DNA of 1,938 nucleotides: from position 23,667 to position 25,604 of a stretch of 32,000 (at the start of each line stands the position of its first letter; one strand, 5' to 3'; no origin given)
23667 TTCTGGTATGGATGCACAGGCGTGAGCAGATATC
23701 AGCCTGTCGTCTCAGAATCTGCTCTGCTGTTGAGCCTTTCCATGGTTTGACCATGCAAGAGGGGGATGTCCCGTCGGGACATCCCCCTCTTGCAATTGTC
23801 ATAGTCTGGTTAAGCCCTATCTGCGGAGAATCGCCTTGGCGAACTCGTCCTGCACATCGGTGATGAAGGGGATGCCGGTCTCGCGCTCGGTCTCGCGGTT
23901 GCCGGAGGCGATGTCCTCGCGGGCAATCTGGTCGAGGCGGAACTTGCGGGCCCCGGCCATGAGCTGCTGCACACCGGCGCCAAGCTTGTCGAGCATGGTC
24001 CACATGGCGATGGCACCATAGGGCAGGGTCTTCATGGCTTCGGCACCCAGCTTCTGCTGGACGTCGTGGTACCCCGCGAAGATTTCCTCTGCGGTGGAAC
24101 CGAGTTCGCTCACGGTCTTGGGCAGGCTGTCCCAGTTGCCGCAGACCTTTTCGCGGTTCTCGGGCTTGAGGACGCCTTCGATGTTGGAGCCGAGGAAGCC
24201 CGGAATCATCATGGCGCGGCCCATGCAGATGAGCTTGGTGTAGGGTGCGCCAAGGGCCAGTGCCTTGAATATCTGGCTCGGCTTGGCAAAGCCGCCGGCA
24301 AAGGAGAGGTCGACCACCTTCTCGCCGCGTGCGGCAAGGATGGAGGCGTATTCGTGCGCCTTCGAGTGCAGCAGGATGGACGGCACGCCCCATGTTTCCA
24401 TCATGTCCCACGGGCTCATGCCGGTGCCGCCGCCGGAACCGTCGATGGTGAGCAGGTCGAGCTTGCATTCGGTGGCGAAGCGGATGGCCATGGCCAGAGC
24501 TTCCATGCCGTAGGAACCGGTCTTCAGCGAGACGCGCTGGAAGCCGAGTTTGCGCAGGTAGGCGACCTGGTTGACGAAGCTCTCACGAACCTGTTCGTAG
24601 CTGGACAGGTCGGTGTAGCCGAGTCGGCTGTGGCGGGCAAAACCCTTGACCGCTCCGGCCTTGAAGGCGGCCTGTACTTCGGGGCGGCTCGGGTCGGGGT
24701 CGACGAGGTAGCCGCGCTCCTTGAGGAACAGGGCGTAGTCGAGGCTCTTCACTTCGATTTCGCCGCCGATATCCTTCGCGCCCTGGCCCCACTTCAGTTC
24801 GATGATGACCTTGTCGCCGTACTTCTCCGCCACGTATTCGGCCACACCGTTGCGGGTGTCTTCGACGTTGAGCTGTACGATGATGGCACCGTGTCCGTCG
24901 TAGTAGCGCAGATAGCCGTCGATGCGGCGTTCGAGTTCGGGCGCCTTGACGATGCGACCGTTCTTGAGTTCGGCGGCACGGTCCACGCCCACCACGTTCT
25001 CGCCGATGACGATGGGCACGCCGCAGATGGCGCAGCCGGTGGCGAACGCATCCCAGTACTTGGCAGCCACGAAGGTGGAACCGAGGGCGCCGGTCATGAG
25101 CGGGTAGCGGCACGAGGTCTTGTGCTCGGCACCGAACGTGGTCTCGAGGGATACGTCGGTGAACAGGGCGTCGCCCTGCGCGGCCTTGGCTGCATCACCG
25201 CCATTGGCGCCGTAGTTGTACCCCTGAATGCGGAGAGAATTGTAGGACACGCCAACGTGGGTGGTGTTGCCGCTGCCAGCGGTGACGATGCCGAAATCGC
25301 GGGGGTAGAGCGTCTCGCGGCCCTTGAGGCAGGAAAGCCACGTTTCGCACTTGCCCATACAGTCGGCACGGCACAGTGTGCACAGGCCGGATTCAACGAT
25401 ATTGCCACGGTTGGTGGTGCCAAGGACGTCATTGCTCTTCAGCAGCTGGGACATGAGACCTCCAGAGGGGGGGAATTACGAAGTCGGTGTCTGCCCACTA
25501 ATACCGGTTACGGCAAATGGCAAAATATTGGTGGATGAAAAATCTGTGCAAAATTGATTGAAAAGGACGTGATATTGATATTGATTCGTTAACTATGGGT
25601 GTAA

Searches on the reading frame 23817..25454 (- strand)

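Call 79: search_protein_families(library=pfam, proteins=[window:23817-25454:-])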
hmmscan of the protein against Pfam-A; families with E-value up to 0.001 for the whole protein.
window:23817-25454:- (545 aa): 1 family
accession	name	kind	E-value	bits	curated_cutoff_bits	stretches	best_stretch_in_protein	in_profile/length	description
PF01645.23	Glu_synthase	-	8.1e-14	52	20.4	1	294-417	192-309/369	Conserved region in glutamate synthase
